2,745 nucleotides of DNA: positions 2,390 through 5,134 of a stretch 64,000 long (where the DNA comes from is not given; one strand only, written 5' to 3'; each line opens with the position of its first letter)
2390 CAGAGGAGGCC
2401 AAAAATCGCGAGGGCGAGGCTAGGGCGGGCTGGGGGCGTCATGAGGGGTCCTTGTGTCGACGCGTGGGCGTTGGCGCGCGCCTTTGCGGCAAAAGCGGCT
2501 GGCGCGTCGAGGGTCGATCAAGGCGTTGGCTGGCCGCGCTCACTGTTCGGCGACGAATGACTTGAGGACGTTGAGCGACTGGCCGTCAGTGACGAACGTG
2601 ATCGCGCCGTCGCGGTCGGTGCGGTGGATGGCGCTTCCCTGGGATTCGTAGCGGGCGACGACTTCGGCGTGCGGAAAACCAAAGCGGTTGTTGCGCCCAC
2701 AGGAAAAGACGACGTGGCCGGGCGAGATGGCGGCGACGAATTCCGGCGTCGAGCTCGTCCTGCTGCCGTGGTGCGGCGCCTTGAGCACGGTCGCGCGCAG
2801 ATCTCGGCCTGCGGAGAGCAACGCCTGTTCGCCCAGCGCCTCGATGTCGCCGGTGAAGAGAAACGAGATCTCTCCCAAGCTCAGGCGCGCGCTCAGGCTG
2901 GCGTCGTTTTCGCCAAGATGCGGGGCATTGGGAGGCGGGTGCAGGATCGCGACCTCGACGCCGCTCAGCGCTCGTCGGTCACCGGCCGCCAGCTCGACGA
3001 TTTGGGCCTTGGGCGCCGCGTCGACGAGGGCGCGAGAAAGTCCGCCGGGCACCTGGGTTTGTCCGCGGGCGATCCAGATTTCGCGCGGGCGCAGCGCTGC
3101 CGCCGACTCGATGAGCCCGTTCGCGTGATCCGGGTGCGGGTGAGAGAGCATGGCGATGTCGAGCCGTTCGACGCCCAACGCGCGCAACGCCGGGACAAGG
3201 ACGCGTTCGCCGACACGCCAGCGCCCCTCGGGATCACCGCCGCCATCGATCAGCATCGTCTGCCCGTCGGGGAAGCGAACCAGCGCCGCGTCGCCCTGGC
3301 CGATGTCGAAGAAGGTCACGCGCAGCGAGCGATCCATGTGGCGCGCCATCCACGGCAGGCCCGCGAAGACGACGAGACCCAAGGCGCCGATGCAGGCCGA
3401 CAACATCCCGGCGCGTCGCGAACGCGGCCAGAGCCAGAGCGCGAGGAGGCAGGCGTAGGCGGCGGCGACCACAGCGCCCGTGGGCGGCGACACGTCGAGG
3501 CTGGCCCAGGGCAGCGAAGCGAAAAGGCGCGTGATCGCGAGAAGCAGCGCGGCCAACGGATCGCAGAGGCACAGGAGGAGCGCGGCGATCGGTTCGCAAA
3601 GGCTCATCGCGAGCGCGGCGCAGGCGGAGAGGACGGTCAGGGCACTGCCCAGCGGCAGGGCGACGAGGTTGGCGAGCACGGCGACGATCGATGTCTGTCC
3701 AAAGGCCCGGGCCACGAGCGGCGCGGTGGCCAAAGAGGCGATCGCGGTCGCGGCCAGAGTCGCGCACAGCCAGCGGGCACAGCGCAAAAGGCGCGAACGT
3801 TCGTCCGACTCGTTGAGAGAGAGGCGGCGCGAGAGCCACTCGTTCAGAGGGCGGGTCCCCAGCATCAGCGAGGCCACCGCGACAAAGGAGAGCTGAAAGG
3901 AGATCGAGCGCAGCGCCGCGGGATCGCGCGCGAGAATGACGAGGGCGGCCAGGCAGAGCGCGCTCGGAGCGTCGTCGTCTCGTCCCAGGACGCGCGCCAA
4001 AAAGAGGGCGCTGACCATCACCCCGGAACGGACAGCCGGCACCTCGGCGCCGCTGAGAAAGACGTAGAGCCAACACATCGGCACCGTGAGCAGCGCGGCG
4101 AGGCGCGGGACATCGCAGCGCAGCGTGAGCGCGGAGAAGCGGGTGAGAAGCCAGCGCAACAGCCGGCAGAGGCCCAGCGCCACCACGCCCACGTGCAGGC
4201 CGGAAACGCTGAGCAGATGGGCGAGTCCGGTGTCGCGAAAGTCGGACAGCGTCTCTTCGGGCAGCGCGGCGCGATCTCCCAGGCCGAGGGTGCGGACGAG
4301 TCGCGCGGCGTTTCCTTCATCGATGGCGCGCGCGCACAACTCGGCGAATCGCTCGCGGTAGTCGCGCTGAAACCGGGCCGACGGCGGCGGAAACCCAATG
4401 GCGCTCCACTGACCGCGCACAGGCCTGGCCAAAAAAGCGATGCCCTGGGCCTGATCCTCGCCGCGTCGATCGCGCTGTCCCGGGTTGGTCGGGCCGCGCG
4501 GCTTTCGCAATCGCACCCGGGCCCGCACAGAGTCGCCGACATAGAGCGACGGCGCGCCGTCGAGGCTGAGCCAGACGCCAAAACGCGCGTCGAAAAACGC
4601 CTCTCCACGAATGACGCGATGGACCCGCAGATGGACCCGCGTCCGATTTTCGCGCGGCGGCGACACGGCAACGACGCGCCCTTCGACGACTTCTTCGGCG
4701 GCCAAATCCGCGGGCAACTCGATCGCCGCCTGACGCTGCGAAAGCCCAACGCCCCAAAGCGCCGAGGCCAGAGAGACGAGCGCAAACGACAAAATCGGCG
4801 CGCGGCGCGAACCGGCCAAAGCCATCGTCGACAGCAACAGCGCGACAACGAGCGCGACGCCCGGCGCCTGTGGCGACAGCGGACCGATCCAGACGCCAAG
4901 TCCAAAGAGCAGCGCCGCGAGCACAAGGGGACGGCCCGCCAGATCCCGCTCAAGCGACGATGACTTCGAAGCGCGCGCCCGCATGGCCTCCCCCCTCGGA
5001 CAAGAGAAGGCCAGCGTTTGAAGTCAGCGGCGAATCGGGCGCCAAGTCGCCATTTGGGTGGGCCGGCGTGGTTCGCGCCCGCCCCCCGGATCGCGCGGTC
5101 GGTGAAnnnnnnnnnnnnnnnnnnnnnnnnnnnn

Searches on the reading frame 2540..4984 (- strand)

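Call 60: search_protein_families(library=pfam, proteins=[window:2540-4984:-], max_evalue=0.001)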
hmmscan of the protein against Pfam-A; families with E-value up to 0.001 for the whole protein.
window:2540-4984:- (814 aa): 4 families
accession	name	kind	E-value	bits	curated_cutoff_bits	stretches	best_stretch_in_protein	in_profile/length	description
PF03772.21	Competence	-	1.6e-61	208.5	23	1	233-521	1-268/270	Competence protein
PF13567.11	DUF4131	-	4.4e-19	69.2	31.6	1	42-185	9-156/165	Domain of unknown function (DUF4131)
PF00753.33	Lactamase_B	-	1.3e-12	48.5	22.7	1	562-763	4-195/196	Metallo-beta-lactamase superfamily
PF12706.13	Lactamase_B_2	-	5.3e-07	29.9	27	1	577-722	3-151/200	Beta-lactamase superfamily domain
